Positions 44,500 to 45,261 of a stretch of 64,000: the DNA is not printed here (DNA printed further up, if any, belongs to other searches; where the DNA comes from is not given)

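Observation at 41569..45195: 1208-aa surface protein combining eukaryote-like adhesion domains, including a cysteine-free C-type-lectin-like domain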

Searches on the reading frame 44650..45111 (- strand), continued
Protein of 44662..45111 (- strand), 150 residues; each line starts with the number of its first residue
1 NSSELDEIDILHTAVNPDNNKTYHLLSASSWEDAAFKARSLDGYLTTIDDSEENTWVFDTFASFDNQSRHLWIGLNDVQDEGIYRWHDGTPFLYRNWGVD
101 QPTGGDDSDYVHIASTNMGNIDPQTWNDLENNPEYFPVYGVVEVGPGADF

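Call 61: fold_search(model_id=the predicted structure, library=pdb)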
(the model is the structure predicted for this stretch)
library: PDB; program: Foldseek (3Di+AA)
matches with E <= 10: 646; with E <= 0.001: 463
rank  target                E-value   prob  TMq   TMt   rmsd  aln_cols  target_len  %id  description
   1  4wqq_A                5.3e-09  1.00  0.73  0.77   3.0       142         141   24  Structure of EPNH mutant of CEL-I (released 2015-04-29)
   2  1wmy_A                1.1e-08  1.00  0.70  0.76   3.4       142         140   25  Crystal Structure of C-type Lectin CEL-I from Cucumaria echinata (released 2004-09-07)
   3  4j6l_F                1.4e-08  1.00  0.66  0.77   4.5       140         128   20  Crystal structure of calcium2+-free wild-type CD23 lectin domain (crystal form C) (released 2013-08-28)
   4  4gk1_D                1.5e-08  1.00  0.67  0.76   4.5       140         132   21  Crystal structure of CD23 lectin domain mutant D270A (released 2013-06-26)
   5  4kzw_A                1.5e-08  1.00  0.65  0.73   5.1       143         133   20  Structure of the carbohydrate-recognition domain of the C-type lectin mincle (released 2013-08-28)
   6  4yli_E                1.7e-08  1.00  0.70  0.71   4.9       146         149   19  CL-K1 trimer (released 2015-04-08)
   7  4zrw_A                1.8e-08  1.00  0.63  0.65   5.0       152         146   20  Structure of cow mincle complexed with trehalose (released 2016-05-25)
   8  2ox9_B                2.1e-08  1.00  0.72  0.84   1.8       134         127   25  Mouse Scavenger Receptor C-type Lectin carbohydrate-recognition domain. (released 2007-04-03)
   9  6inn_B                2.1e-08  1.00  0.73  0.20   2.5       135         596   23  Crystal structure of the CysR-CTLD3 fragment of human MR at acidic pH (pH 5.6) (released 2019-09-18)
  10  4zrv_A                2.2e-08  1.00  0.62  0.70   5.0       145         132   21  Structure of cow mincle CRD complexed with trehalose mono butyrate (released 2016-05-25)
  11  6inn_C                2.3e-08  1.00  0.73  0.20   2.5       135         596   23  Crystal structure of the CysR-CTLD3 fragment of human MR at acidic pH (pH 5.6) (released 2019-09-18)
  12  4gj0_A                2.3e-08  1.00  0.69  0.77   4.2       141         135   21  Crystal structure of CD23 lectin domain mutant S252A (released 2013-06-26)
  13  5kti_A                2.3e-08  1.00  0.64  0.67   4.8       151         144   20  Structure of cow mincle complexed with KMJ1 (released 2016-08-31)
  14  6inn_A                2.5e-08  1.00  0.73  0.19   2.4       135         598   23  Crystal structure of the CysR-CTLD3 fragment of human MR at acidic pH (pH 5.6) (released 2019-09-18)
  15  4j6k_C                2.5e-08  1.00  0.68  0.81   4.3       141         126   20  Crystal structure of calcium2+-free wild-type CD23 lectin domain (crystal form B) (released 2013-08-28)
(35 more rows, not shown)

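Call 80: find_related_loci(query=A1, collection=viral_contigs, flank=3000)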
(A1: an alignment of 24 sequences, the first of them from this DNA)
Query A1 (151 aa) in viral_contigs; peptide patterns used: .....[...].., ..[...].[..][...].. (x = any residue, [..] = any of these).
136 stretches matched a pattern, but none encodes a relative of the query by tblastn (E <= 1e-3).
